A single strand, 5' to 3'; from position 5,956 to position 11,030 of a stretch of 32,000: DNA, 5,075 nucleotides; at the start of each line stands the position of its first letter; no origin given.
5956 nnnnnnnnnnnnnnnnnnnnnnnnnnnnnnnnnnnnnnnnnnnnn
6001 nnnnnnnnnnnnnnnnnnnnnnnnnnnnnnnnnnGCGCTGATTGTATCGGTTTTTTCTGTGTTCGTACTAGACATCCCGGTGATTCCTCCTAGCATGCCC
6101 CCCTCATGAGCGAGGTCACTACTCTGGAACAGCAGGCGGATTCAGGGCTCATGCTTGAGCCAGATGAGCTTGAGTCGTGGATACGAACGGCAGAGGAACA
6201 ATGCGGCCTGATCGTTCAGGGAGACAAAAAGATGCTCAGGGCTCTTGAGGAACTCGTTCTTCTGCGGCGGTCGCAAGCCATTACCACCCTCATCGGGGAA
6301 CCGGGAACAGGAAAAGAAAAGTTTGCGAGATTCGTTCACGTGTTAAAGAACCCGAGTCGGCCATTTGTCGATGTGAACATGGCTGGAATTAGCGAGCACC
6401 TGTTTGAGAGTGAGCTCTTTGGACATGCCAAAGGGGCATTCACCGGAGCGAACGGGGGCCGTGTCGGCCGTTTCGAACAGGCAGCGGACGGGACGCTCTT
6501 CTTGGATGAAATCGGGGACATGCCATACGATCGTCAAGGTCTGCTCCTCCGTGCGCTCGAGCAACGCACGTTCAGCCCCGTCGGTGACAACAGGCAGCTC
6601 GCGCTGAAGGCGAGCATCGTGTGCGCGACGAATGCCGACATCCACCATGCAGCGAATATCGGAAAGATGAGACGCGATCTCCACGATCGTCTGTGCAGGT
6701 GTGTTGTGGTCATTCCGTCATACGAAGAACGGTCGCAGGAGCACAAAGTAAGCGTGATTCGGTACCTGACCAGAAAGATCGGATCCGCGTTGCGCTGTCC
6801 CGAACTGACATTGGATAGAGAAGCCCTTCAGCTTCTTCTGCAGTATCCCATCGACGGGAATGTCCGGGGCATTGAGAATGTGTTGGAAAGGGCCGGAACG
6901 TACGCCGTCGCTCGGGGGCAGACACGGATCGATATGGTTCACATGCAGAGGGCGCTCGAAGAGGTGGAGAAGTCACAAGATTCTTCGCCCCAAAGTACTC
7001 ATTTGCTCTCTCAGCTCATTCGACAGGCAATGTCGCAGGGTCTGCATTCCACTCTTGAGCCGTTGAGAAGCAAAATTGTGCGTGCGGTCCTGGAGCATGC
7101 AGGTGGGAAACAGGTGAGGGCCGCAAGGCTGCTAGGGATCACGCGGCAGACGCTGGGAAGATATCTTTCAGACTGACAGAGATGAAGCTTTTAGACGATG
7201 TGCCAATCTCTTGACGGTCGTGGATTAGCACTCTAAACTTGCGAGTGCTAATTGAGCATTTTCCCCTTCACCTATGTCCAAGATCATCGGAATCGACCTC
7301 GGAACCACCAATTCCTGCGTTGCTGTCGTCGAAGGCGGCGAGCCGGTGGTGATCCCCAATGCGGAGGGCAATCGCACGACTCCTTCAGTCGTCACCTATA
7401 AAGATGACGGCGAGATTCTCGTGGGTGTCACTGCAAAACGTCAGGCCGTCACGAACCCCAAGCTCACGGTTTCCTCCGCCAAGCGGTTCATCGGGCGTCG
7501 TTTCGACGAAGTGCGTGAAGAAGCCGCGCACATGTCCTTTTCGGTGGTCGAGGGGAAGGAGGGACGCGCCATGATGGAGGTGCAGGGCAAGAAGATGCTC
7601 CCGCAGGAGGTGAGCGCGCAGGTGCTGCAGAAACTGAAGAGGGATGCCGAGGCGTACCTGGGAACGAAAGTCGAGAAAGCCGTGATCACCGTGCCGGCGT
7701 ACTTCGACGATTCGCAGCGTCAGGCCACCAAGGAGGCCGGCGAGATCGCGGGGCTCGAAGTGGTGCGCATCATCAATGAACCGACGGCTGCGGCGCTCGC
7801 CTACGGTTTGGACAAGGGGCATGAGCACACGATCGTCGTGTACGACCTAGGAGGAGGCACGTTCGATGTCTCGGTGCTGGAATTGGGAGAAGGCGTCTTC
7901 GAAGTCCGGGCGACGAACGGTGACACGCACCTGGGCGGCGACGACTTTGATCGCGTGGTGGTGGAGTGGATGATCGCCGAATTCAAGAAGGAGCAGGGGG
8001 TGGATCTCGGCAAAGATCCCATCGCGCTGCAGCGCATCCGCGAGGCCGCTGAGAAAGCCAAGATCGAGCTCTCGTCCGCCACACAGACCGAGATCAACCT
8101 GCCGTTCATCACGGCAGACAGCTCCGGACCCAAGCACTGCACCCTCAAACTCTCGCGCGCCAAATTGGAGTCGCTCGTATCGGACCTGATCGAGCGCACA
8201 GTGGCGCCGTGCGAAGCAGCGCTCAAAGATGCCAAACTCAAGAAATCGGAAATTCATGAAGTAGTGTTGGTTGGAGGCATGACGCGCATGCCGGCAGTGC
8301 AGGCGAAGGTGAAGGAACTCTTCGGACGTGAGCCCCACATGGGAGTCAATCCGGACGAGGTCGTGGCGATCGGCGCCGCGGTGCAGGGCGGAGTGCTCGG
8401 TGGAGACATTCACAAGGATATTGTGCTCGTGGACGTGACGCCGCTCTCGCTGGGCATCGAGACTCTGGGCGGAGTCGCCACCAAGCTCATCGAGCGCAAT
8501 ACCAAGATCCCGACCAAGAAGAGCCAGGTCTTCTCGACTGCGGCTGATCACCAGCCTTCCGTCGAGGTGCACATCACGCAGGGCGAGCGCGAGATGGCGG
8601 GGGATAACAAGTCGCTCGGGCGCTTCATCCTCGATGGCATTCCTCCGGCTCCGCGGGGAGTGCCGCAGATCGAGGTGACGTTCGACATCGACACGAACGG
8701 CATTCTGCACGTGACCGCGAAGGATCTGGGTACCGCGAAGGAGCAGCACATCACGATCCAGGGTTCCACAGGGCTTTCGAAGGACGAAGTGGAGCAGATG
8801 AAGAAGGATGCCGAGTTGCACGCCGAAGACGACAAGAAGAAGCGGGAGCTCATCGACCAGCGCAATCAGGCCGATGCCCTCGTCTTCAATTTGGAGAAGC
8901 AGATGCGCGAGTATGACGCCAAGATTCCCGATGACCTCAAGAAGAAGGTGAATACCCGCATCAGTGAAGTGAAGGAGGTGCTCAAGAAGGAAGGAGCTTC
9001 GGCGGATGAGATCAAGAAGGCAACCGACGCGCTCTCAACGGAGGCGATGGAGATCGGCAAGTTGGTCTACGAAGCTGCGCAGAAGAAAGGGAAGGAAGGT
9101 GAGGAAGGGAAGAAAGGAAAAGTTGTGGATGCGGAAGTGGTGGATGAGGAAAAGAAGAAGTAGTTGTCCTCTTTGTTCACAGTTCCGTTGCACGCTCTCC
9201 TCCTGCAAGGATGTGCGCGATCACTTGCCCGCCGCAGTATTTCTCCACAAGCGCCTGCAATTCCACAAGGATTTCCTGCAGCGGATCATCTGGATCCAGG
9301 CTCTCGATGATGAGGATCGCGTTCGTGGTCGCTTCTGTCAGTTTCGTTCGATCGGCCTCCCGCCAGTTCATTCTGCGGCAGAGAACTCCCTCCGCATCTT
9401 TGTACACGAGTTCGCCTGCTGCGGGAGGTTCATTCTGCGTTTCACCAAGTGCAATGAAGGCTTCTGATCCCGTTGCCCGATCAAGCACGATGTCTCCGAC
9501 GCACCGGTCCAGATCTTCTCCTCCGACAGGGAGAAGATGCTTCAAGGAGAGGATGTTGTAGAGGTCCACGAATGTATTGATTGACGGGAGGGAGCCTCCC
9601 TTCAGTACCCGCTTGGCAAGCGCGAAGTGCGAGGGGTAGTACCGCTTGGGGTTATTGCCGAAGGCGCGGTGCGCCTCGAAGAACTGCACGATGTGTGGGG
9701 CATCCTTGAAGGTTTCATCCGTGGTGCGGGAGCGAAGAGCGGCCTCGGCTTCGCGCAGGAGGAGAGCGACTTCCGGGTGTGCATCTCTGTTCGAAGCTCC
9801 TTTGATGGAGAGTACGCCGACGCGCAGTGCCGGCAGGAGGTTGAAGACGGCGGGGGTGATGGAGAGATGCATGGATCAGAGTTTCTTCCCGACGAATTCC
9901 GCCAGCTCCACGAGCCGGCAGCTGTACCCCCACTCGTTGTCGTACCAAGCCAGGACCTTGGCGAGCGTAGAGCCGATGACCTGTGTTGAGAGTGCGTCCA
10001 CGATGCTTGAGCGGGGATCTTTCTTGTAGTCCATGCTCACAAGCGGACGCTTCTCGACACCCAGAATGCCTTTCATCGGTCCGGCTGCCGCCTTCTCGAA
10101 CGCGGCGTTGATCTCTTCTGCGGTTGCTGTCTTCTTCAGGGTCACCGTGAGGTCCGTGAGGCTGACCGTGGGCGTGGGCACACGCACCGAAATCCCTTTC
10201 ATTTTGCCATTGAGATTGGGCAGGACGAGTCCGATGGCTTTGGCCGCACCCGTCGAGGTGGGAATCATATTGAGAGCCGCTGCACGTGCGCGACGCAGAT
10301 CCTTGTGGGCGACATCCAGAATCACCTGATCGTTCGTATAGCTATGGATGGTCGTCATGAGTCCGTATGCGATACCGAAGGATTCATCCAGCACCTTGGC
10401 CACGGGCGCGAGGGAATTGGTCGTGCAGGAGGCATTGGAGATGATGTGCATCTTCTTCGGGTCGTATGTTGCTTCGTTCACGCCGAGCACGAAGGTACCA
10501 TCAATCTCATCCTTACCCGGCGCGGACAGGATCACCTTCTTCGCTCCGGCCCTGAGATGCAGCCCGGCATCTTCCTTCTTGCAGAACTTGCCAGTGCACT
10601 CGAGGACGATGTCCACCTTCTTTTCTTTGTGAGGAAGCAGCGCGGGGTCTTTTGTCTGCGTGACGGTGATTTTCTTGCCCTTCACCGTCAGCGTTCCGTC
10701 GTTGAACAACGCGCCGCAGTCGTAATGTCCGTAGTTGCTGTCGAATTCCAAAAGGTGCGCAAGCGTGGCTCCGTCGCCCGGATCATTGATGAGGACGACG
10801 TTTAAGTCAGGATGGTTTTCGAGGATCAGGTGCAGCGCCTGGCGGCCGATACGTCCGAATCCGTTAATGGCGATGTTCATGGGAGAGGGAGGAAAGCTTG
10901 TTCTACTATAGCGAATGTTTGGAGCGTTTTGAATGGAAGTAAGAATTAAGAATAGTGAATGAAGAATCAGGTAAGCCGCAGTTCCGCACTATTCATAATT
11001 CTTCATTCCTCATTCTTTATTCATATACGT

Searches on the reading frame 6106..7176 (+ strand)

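Call 17: search_protein_families(library=pfam, proteins=[window:6106-7176:+], max_evalue=0.00001)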
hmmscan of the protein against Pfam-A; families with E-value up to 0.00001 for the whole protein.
window:6106-7176:+ (356 aa): 4 families
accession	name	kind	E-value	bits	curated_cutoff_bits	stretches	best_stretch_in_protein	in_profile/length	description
PF00158.32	Sigma54_activat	-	3.6e-49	167.1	20.2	1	37-198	2-164/168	Sigma-54 interaction domain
PF14532.12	Sigma54_activ_2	-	1.1e-09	39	25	1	48-204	12-136/138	Sigma-54 interaction domain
PF02954.25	HTH_8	-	1.4e-08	34.8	22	1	323-352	8-37/42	Bacterial regulatory protein, Fis family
PF25601.1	AAA_lid_14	-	1.5e-07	31.6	27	1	218-293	11-83/87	AAA+ ATPase lid domain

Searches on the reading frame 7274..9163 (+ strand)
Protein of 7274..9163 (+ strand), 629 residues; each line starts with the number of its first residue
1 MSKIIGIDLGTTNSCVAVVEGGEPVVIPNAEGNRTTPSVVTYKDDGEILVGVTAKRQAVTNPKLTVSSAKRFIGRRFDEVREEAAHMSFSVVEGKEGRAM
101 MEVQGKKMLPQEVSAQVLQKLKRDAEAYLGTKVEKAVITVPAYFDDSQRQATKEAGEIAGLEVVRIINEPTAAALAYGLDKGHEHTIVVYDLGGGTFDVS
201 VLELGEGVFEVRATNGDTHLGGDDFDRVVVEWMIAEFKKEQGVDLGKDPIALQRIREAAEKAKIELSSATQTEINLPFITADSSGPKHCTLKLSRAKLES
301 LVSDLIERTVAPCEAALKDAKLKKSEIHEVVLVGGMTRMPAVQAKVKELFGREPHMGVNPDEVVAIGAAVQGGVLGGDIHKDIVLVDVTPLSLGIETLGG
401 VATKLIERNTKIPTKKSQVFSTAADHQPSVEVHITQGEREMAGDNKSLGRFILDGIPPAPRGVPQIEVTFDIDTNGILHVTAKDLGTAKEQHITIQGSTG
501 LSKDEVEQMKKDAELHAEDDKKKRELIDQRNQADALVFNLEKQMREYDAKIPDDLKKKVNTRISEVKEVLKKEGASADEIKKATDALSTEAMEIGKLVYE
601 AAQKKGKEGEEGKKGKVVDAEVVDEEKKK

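Call 17: search_protein_families(library=pfam, proteins=[window:7274-9163:+], max_evalue=0.00001)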
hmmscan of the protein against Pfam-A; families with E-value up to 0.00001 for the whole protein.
window:7274-9163:+ (629 aa): 2 families
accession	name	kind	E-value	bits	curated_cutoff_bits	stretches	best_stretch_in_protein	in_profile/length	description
PF00012.26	HSP70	-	8.5e-261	866.8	20.6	1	4-599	1-598/599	Hsp70 protein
PF06723.19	MreB_Mbl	-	1.8e-16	60.3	27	1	112-369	72-316/327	MreB/Mbl protein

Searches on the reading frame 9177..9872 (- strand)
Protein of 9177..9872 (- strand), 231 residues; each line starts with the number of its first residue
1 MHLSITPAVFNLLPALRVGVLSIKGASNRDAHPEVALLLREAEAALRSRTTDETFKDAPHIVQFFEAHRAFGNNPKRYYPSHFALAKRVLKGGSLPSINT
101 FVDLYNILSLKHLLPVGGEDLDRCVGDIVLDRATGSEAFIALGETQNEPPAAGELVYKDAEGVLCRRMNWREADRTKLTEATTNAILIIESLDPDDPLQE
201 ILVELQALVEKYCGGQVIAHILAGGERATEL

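Call 17: search_protein_families(library=pfam, proteins=[window:9177-9872:-], max_evalue=0.00001)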
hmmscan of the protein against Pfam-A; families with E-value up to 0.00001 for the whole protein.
window:9177-9872:- (231 aa): 1 family
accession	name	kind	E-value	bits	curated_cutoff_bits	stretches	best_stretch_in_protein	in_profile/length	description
PF03483.22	B3_4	-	1e-27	97.3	29.3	1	69-194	7-129/174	B3/4 domain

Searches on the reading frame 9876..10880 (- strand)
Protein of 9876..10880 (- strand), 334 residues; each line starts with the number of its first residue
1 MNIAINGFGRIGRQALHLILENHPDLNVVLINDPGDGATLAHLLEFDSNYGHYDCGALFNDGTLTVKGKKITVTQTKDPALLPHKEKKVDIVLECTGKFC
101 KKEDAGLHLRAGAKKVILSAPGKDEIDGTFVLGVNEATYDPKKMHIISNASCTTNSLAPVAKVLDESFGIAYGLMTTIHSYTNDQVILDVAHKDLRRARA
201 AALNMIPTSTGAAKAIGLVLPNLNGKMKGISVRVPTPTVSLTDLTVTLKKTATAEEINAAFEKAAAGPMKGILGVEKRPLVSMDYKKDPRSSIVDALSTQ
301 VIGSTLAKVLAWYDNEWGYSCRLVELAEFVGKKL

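Call 17: search_protein_families(library=pfam, proteins=[window:9876-10880:-], max_evalue=0.00001)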
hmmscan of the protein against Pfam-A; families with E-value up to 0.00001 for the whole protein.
window:9876-10880:- (334 aa): 2 families
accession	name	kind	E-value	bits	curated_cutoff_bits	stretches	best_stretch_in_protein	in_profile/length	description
PF02800.25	Gp_dh_C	-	3e-66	222.3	24.4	1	157-313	1-158/158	Glyceraldehyde 3-phosphate dehydrogenase, C-terminal domain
PF00044.30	Gp_dh_N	-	1.5e-30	105.9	31.7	1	1-101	1-100/101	Glyceraldehyde 3-phosphate dehydrogenase, NAD binding domain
